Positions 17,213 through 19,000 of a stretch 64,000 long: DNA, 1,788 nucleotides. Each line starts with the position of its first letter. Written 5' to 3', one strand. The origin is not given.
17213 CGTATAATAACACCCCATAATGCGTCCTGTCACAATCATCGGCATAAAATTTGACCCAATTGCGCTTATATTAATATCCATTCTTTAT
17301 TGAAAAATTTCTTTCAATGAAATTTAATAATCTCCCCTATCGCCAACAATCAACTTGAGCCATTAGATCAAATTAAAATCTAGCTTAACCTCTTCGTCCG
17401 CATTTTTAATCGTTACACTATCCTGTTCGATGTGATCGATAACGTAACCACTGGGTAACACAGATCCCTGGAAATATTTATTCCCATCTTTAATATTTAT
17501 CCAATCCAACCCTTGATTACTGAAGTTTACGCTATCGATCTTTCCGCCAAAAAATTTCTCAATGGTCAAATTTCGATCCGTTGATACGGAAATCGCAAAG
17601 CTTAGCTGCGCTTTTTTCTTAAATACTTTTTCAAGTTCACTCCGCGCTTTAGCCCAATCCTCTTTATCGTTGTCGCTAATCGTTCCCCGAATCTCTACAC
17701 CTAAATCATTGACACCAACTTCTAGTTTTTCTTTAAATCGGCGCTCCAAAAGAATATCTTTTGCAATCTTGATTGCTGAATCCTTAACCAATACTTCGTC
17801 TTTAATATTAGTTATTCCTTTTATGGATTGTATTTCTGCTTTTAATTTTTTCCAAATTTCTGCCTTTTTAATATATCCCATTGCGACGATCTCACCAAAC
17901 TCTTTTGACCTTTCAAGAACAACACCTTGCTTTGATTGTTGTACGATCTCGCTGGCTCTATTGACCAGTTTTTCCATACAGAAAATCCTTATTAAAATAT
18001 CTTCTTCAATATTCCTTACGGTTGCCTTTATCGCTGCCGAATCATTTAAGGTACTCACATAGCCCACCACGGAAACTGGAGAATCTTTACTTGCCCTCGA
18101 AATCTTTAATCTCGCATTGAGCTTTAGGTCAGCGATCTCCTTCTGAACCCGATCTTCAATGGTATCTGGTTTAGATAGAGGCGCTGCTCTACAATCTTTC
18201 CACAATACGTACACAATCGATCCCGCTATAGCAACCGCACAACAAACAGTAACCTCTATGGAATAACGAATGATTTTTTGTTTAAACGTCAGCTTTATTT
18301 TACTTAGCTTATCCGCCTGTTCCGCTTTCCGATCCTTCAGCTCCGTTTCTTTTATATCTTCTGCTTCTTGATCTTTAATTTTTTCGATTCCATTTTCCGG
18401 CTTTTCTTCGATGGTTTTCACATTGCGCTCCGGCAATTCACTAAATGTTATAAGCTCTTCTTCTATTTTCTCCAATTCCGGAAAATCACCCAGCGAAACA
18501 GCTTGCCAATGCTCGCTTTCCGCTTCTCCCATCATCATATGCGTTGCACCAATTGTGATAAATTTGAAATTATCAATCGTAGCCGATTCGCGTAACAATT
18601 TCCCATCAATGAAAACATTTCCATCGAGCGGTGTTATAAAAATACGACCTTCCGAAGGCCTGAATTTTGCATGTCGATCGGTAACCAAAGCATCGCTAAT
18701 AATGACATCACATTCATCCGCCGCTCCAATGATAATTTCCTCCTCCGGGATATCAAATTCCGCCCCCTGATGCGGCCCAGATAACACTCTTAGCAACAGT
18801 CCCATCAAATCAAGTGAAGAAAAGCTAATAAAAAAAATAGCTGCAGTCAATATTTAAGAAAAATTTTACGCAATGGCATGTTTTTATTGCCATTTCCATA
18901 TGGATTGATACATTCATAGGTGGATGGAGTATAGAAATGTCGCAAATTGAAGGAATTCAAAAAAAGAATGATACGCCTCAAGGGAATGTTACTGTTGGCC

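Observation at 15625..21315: Partial T3SS locus keeping Yersinia-type micro-synteny but truncated on both flanks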

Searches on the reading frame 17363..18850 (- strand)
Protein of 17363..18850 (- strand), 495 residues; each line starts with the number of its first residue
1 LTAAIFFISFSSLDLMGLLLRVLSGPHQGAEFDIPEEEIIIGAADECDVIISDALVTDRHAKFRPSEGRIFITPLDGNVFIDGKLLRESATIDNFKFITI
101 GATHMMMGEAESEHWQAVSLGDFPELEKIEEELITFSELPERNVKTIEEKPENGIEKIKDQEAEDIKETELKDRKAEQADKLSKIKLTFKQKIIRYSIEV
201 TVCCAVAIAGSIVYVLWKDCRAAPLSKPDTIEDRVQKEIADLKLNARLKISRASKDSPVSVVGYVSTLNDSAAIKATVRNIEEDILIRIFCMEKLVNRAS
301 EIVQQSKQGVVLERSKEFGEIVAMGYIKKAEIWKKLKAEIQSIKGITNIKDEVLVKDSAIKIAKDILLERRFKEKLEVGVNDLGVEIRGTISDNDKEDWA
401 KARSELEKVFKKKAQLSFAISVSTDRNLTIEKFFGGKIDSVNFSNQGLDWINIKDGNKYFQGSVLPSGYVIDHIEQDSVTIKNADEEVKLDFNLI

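Call 3: search_protein_families(library=pfam, max_evalue=1, proteins=[window:17363-18850:-])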
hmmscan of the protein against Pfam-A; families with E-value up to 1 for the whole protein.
window:17363-18850:- (495 aa): 9 families
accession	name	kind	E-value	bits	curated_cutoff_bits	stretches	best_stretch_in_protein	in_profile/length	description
PF16697.10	Yop-YscD_cpl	-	6.1e-15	55.7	33.2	1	21-110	1-93/94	Inner membrane component of T3SS, cytoplasmic domain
PF23893.1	Y4YQ_C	-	7e-08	32.6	27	1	453-490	16-53/53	Uncharacterised protein Y4YQ C-terminal domain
PF00498.31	FHA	-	7.9e-06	26.7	20.7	1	39-101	1-67/67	FHA domain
PF21937.1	Yop-YscD_ppl_2nd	-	6.1e-05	23.1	27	1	310-353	20-64/67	YscD/CdsD-like Bon-like domain 2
PF16537.11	T2SSB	-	0.031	14.4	28.4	1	438-490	6-58/60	Type II secretion system protein B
PF22137.1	T6SS_Tle1-like_C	-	0.074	12.9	34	1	396-489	85-179/353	T6SS, Phospholipase effector Tle1-like, C-terminal domain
PF21934.1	Yop-YscD_ppl_3rd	-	0.13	12.5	24.3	1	367-415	10-58/64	YscD/CdsD-like Bon-like domain 3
PF08965.17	Aca2_YdiL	-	0.15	12.7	23.8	0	101-161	19-72/118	Aca2/YdiL-like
PF04972.22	BON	-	0.26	12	27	0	229-282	3-56/69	BON domain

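Call 4: search_protein_families(library=ncbifam, max_evalue=1, proteins=[window:17363-18850:-])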
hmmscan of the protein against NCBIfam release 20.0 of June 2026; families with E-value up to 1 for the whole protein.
window:17363-18850:- (495 aa): 6 families
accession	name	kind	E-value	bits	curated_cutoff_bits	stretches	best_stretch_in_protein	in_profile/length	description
TIGR02500.1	type_III_yscD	equivalog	1e-32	113.6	86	2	174-489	108-410/413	type III secretion system inner membrane ring subunit SctD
NF049868.1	FhaB_Rv0019c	equivalog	9.5e-10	38.7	125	1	20-106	69-157/158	FHA domain-containing protein FhaB/FipA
NF041525.1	HrpD5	equivalog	7.6e-08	32.2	300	2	20-53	4-37/314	HrpD5 family protein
NF041660.2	oxygluDhInhib_OdhI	equivalog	0.00048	20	200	1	19-71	38-90/130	oxoglutarate dehydrogenase inhibitor Odhl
TIGR03354.1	VI_FHA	hypoth_equivalog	0.042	13.7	120.25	1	26-84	13-76/420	type VI secretion system-associated FHA domain protein TagH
NF052558.1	MBtsdlDhBudC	equivalog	0.062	12.8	270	1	334-404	41-107/250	meso-2,3-butanediol dehydrogenase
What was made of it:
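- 17363..18805 (-): sctD inner-membrane ring protein, 480 aa from the conserved ATG (the mechanical ORF runs to TTG 18850). Domains, numbered on the 495-aa ORF used for the model: FHA domain at residues 18-109, transmembrane helix at 189-219, three alpha/beta ring-building domains, and a C-terminal beta domain. TIGR02500 E=1e-32 (call 4).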

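Call 8: find_homologous_proteins(query=window:17363-18850:-)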
Query window:17363-18850:- (495 aa): 27 proteins with E <= 0.001 among 8000 candidates.
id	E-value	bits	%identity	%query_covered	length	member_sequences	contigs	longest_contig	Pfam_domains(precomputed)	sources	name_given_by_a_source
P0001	0.0e+0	1065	100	100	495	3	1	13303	PF23893.2,PF00498.32,PF16697.11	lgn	-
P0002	1.5e-269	912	85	99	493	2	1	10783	PF23893.2,PF00498.32,PF16697.11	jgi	jgi:type III secretion system YscD/HrpQ family protein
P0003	1.8e-237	806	76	97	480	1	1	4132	PF23893.2,PF21937.2,PF00498.32,PF16697.11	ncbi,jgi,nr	ncbi:MAG: type III secretion system inner membrane ring subunit SctD [Holosporaceae bacterium]|jgi:t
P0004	6.0e-235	798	76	97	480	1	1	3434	PF23893.2,PF00498.32,PF16697.11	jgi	jgi:type III secretion system YscD/HrpQ family protein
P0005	1.2e-196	672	66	97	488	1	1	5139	PF21937.2,PF16697.11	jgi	jgi:type III secretion system YscD/HrpQ family protein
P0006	7.3e-175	600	58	96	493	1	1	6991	PF23893.2,PF16697.11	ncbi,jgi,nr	ncbi:MAG: hypothetical protein LBI77_01415 [Puniceicoccales bacterium]|jgi:type III secretion system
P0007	3.8e-173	594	58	96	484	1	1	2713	PF23893.2,PF16697.11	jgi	jgi:type III secretion system YscD/HrpQ family protein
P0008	7.4e-171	587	58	97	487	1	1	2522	PF23893.2,PF21937.2,PF16697.11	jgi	jgi:type III secretion system YscD/HrpQ family protein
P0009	1.3e-169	583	57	97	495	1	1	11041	PF23893.2,PF16697.11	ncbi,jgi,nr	ncbi:MAG: type III secretion system inner membrane ring subunit SctD [Puniceicoccales bacterium]|jgi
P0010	2.3e-169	582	56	97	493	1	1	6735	PF23893.2,PF16697.11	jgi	jgi:type III secretion system YscD/HrpQ family protein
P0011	3.2e-168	578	56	97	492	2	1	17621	PF23893.2,PF21937.2,PF16697.11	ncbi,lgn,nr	ncbi:MAG: type III secretion system inner membrane ring subunit SctD [Puniceicoccales bacterium]|nr:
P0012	7.8e-168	577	57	97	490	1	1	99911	PF23893.2,PF21934.2,PF21937.2,PF16697.11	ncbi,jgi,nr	ncbi:MAG: hypothetical protein LBR92_02910 [Puniceicoccales bacterium]|jgi:type III secretion system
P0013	2.6e-167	575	56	97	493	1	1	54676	PF23893.2,PF16697.11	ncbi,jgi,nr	ncbi:MAG: type III secretion system inner membrane ring subunit SctD [Puniceicoccales bacterium]|jgi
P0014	9.2e-167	573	55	97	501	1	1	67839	PF23893.2,PF16697.11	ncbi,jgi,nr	ncbi:MAG: hypothetical protein LBQ03_03200 [Puniceicoccales bacterium]|jgi:type III secretion system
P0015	1.0e-166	573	56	97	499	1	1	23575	PF23893.2,PF16697.11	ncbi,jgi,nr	ncbi:MAG: hypothetical protein LBB05_01695 [Puniceicoccales bacterium]|jgi:type III secretion system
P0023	1.2e-135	471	50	96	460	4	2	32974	PF23893.2,PF00498.32,PF16697.11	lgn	-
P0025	1.4e-108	382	43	97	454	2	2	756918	PF23893.2,PF16697.11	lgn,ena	-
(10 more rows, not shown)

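Call 14: find_encoding_contigs(protein=P0001, flank=10000, max_places=4)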
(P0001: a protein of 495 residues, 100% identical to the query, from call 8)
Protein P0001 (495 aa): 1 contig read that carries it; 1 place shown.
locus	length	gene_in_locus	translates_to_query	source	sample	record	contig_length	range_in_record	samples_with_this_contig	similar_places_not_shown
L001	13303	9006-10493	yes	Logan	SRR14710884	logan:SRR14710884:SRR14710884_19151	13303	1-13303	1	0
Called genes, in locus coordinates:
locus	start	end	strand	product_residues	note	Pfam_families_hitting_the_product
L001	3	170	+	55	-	?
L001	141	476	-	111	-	-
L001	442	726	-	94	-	-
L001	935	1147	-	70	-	-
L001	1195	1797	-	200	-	-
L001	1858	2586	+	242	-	PF07963:N_methyl (weak)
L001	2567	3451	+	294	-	PF07963:N_methyl (weak)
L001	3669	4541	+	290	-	-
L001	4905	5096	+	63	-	-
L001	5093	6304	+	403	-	-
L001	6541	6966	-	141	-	PF09474:Type_III_YscX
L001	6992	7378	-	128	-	-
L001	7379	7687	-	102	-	PF09059:TyeA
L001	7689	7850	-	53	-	-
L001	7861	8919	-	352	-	-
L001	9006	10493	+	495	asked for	PF16697:Yop-YscD_cpl, PF00498:FHA (weak), PF23893:Y4YQ_C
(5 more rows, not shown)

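Call 15: find_encoding_contigs(protein=P0012, flank=10000, max_places=3)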
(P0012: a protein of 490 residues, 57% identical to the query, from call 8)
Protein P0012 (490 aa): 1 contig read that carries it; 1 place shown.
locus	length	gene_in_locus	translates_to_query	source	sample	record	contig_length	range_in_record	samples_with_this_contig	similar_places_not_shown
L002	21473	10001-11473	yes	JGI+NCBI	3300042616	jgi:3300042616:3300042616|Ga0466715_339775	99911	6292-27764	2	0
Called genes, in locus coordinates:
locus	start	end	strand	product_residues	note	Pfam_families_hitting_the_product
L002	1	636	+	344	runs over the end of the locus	PF02504:FA_synthesis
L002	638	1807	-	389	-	PF00150:Cellulase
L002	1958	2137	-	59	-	-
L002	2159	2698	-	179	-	-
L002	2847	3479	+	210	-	-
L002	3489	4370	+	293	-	-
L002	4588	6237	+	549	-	PF00023:Ank (faint), PF12796:Ank_2, PF13637:Ank_4 (faint), PF13857:Ank_5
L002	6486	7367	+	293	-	-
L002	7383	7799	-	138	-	PF09474:Type_III_YscX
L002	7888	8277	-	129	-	-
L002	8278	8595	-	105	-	PF09059:TyeA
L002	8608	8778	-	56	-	-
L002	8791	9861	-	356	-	-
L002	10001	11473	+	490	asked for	PF16697:Yop-YscD_cpl, PF21937:Yop-YscD_ppl_2nd (faint), PF21934:Yop-YscD_ppl_3rd (weak), PF23893:Y4YQ_C (weak)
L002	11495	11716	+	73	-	-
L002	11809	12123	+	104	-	PF09392:T3SS_needle_F (weak)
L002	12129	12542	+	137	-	-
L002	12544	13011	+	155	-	PF09392:T3SS_needle_F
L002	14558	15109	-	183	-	-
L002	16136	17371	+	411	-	PF00109:ketoacyl-synt, PF02801:Ketoacyl-synt_C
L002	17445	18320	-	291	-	-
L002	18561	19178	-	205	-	-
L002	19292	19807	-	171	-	-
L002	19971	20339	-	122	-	-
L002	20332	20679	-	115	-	-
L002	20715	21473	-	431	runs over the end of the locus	PF07690:MFS_1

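Call 16: find_encoding_contigs(protein=P0025, flank=10000, max_places=3)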
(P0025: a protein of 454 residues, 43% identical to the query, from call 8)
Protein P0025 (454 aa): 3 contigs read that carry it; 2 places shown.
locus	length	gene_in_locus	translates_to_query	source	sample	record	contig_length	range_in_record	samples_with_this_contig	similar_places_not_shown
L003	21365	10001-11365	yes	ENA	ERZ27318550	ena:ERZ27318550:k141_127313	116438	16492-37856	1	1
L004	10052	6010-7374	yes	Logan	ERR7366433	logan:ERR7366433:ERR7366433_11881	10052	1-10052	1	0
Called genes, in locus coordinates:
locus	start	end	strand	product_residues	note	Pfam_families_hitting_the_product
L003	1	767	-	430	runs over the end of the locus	PF00464:SHMT, PF00155:Aminotran_1_2, PF00266:Aminotran_5 (faint)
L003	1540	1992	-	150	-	PF01281:Ribosomal_L9_N, PF03948:Ribosomal_L9_C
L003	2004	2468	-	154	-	PF00436:SSB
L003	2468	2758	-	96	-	PF01250:Ribosomal_S6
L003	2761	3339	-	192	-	PF01195:Pept_tRNA_hydro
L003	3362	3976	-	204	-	PF01386:Ribosomal_L25p, PF14693:Ribosomal_TL5_C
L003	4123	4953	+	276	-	-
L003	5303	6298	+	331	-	PF02504:FA_synthesis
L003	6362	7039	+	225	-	PF07963:N_methyl (weak)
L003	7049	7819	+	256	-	-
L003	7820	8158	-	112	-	PF09474:Type_III_YscX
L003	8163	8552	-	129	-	PF21665:Type_III_SycN (weak)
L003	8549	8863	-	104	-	PF09059:TyeA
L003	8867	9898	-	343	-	-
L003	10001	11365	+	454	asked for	PF16697:Yop-YscD_cpl, PF23893:Y4YQ_C (weak)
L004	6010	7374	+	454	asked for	PF16697:Yop-YscD_cpl, PF23893:Y4YQ_C (weak)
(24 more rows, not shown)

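Call 17: find_encoding_contigs(protein=P0023, flank=10000, max_places=3)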
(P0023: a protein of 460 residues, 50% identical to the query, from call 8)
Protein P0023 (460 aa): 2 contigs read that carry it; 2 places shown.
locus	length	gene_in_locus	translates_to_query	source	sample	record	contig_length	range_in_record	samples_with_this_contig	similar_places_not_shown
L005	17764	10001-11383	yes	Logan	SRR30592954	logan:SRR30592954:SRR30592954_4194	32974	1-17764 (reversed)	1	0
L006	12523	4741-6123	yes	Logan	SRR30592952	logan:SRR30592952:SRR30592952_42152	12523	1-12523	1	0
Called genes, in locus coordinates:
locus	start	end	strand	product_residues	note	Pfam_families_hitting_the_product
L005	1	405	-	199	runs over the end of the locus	PF01195:Pept_tRNA_hydro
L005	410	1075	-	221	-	PF01386:Ribosomal_L25p, PF14693:Ribosomal_TL5_C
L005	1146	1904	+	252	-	-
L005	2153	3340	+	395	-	PF02504:FA_synthesis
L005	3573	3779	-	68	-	-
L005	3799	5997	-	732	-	-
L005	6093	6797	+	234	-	-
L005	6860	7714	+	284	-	-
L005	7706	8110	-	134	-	PF09474:Type_III_YscX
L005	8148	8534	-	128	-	-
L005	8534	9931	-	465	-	PF09059:TyeA (weak)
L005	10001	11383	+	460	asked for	PF16697:Yop-YscD_cpl, PF00498:FHA (weak), PF23893:Y4YQ_C (weak)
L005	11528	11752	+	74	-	PF08988:T3SS_needle_E (weak)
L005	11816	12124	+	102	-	PF09392:T3SS_needle_F (weak)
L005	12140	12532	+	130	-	PF09613:HrpB1_HrpK, PF13428:TPR_14 (faint), PF14559:TPR_19 (faint)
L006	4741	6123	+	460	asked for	PF16697:Yop-YscD_cpl, PF00498:FHA (weak), PF23893:Y4YQ_C (weak)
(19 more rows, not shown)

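Call 22: search_solved_structures(query=window:17363-18850:-, max_evalue=1)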
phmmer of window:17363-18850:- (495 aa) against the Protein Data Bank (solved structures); distinct sequences matched with E-value up to 1: 31.
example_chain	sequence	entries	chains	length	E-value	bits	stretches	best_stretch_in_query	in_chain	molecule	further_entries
3gqs_A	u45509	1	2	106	3.2e-05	26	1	18-107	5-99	Adenylate cyclase-like protein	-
2kb3_A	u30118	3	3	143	0.00015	23.8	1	17-74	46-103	Oxoglutarate dehydrogenase inhibitor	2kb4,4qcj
8p5x_G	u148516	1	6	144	0.00015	23.8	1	17-74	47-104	Oxoglutarate dehydrogenase inhibitor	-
6i2q_B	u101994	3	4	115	0.0041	19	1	18-101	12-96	Glycogen accumulation regulator GarA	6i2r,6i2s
8p5r_G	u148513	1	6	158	0.0087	18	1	17-75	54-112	Glycogen accumulation regulator GarA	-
2kkl_A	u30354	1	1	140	0.021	16.7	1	19-102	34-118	Uncharacterized protein Mb1858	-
7o1n_A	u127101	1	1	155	0.023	16.6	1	417-472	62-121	Neuropilin-1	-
1kex_A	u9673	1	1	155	0.023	16.6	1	417-472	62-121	Neuropilin-1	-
5ijr_A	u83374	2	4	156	0.023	16.6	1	417-472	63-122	Neuropilin-1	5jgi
3i97_A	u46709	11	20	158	0.024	16.5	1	417-472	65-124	Neuropilin-1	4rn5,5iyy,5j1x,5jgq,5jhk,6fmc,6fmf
2qqn_A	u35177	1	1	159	0.024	16.5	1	417-472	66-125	Neuropilin-1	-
5c7g_A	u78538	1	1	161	0.025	16.5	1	417-472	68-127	Neuropilin-1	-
7jjc_A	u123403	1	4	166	0.027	16.4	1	417-472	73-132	Neuropilin-1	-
8c5g_A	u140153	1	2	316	0.037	15.9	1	418-472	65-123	Neuropilin-1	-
9s56_A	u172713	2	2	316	0.037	15.9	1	418-472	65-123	Neuropilin-1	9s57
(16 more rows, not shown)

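Call 45: find_related_loci(query=A2, collection=genome_contigs, flank=10000)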
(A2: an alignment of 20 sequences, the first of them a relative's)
Query A2 (495 aa) in genome_contigs; peptide patterns used: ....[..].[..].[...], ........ (x = any residue, [..] = any of these).
91 stretches matched a pattern; 9 encode a relative of the query (tblastn E <= 1e-3); 9 distinct loci.
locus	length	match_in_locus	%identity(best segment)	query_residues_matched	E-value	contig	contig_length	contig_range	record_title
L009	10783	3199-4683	85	1-495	0e+0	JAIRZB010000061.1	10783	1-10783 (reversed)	MAG: Puniceicoccales bacterium isolate Gsp477_bin70 k119_2758771, whole genome shotgun sequence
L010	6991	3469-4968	57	6-492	0e+0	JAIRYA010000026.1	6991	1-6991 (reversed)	MAG: Puniceicoccales bacterium isolate Gsp477_bin23 k119_5536035, whole genome shotgun sequence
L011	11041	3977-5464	57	15-495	0e+0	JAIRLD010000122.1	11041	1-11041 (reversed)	MAG: Puniceicoccales bacterium isolate Cc175_bin33 k119_422984, whole genome shotgun sequence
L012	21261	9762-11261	56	15-495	0e+0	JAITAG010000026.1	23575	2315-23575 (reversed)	MAG: Puniceicoccales bacterium isolate Ncb351_bin30 k119_21015, whole genome shotgun sequence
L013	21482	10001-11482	56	15-495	0e+0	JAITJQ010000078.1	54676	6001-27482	MAG: Puniceicoccales bacterium isolate Pcl387_bin18 k119_2431840, whole genome shotgun sequence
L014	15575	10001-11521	56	1-495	4e-180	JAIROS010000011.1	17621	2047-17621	MAG: Puniceicoccales bacterium isolate Cd354_bin92 k119_1518706, whole genome shotgun sequence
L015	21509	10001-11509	56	7-495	1e-177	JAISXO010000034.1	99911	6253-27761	MAG: Puniceicoccales bacterium isolate Nc350_bin186 k119_933648, whole genome shotgun sequence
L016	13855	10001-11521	55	1-492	5e-177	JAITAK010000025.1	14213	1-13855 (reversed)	MAG: Puniceicoccales bacterium isolate Ncb351_bin42 k119_1108084, whole genome shotgun sequence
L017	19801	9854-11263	51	7-492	5e-154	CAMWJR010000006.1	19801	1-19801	MAG TPA_asm: uncultured Verrucomicrobia bacterium isolate SRR14411247_bin.11_metawrap_v1.3_MAG genome assembly, contig:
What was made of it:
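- Tried and rejected: The single genome-collection scan was spent on SctD (call 45).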

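Call 83: predict_structure(alignment_id=A2)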
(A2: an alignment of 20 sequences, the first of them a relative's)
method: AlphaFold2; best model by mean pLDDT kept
length: 495 residues; sequences in the alignment: 20
mean_pLDDT: 74.4   pTM: 0.41
mean pLDDT of the five models: 74.4, 73.9, 73.2, 72.7, 69.1
residues with pLDDT >= 90: 124; 70-90: 239; 50-70: 49; < 50: 83
segments of 3 or more residues with pLDDT < 50: 1-15, 130-187, 425-428
pLDDT, mean of each block of 10 residues (from residue 1): 33 56 80 84 84 83 84 90 88 89 87 76 66 27 24 28 26 29 44 72 84 74 57 86 88 83 92 89 85 93 88 92 93 93 93 92 92 87 89 85 93 88 56 64 59 68 79 81 81 61
secondary structure, 60 per line:
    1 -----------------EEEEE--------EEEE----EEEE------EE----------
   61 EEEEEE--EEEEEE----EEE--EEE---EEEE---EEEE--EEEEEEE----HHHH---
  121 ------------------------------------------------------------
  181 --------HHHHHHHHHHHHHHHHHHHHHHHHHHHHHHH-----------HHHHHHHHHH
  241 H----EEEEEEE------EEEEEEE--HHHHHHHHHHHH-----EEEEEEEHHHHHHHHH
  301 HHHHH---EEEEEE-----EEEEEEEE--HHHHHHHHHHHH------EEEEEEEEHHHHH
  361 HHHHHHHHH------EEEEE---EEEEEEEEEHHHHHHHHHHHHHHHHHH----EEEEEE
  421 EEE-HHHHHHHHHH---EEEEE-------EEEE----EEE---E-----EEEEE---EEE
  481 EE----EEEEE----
elements in order: E18-22 E31-34 E39-42 E61-66 E69-74 E79-81 E84-86 E90-93 E97-100 E103-109 H114-117 H189-219 H231-241 E246-252 E259-265 H268-279 E285-291 H292-305 E309-314 E320-327 H330-341 E348-355 H356-369 E376-380 E384-392 H393-410 E415-423 H425-434 E438-442 E450-453 E458-460 E470-474 E478-482 E487-491
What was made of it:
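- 17363..18805 (-): AF2 model, pLDDT 74 (call 83).
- On Non-flagellar T3SS (injectisome): AF2 architecture (call 83).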

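Call 85: fold_search(model_id=the predicted structure, library=pdb)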
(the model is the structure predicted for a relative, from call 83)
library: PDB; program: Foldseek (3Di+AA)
matches with E <= 10: 937; with E <= 0.001: 107
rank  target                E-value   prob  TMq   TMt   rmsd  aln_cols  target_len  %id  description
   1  4alz                  6.6e-10  1.00  0.23  0.53   7.6       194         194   15  The Yersinia T3SS basal body component YscD reveals a different structural periplasmatic domain organization to known ho (released 2013-04-24)
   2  8p5x_G                7.8e-09  1.00  0.19  0.82   3.1       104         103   26  Single particle cryo-EM structure of the complex between Corynebacterium glutamicum homohexameric 2-oxoglutarate dehyd (released 2023-08-16)
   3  3gqs_B                1.0e-08  1.00  0.18  0.82   2.1        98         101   24  Crystal structure of the FHA domain of CT664 protein from Chlamydia trachomatis (released 2009-04-07)
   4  3gqs_A                1.7e-08  1.00  0.18  0.85   1.5        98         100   23  Crystal structure of the FHA domain of CT664 protein from Chlamydia trachomatis (released 2009-04-07)
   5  7rj3_B                2.2e-08  1.00  0.18  0.77   3.4       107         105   24  Crystal Structure of the Forkhead Associated (FHA) Domain of the Glycogen Accumulation Regulator (GarA) from Mycobacte (released 2021-07-28)
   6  4qcj                  2.6e-08  1.00  0.18  0.83   2.3       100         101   26  Crystal Structure of OdhI from Corynebacterium glutamicum (released 2014-07-02)
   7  6i2q_B                3.9e-08  1.00  0.18  0.84   1.8        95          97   25  Crystal structure of the wild-type SucA domain of Mycobacterium smegmatis KGD (alpha-ketoglutarate decarboxylase), in  (released 2019-05-22)
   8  3poa_A                4.6e-08  1.00  0.18  0.86   2.1        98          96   15  Structural and functional analysis of phosphothreonine-dependent FHA domain interactions (released 2011-01-26)
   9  8p5r_G                5.7e-08  1.00  0.18  0.83   2.0        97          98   25  Crystal structure of full-length, homohexameric 2-oxoglutarate dehydrogenase KGD from Mycobacterium smegmatis in compl (released 2023-08-16)
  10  6i2p_D                7.2e-08  1.00  0.18  0.72   2.1        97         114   24  Crystal structure of the Mycobacterium tuberculosis PknB kinase domain (L33E mutant) in complex with its substrate Gar (released 2019-05-22)
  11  6i2p_E                8.6e-08  1.00  0.18  0.80   3.5       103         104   23  Crystal structure of the Mycobacterium tuberculosis PknB kinase domain (L33E mutant) in complex with its substrate Gar (released 2019-05-22)
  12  4d9v_B                8.6e-08  1.00  0.19  0.78   3.2       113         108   15  Structure of the Type III Secretion System Protein (released 2012-09-26)
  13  3po8                  9.1e-08  1.00  0.17  0.82   1.8        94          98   16  Structural and functional analysis of phosphothreonine-dependent FHA domain interactions (released 2011-01-26)
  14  6i2r_B                9.6e-08  1.00  0.17  0.86   1.8        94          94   26  Crystal structure of the SucA domain of Mycobacterium smegmatis KGD (alpha-ketoglutarate decarboxylase), mutant R802A, (released 2019-05-22)
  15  8axn_A                1.3e-07  1.00  0.19  0.36  11.4       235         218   19  Inner membrane ring and secretin N0 N1 domains of the type 3 secretion system of Shigella flexneri (released 2023-03-01)
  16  4qo6                  1.5e-07  1.00  0.33  0.70   4.0       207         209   14  Structural studies of CdsD, a structural protein of the Type III secretion system (TTSS) of Chlamydia trachomatis (released 2015-06-24)
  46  4qq0                  2.1e-06  1.00  0.33  0.73   4.0       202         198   12  CdsD - The structural protein of the Type III secretion system of Chlamydia trachomatis: C-terminal domain (released 2015-07-01)
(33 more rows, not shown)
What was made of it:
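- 17363..18805 (-): Foldseek matches: YscD 4alz E=6.6e-10, CT664 FHA 3gqs TM 0.85, CdsD 4qo6/4qq0 TM 0.70-0.73 (call 85).
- On Non-flagellar T3SS (injectisome): Foldseek matches to YscD, CdsD and MxiG (call 85).
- The SctD fold is confirmed by an AF2 model and Foldseek matches to YscD and CdsD (calls 83, 85).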
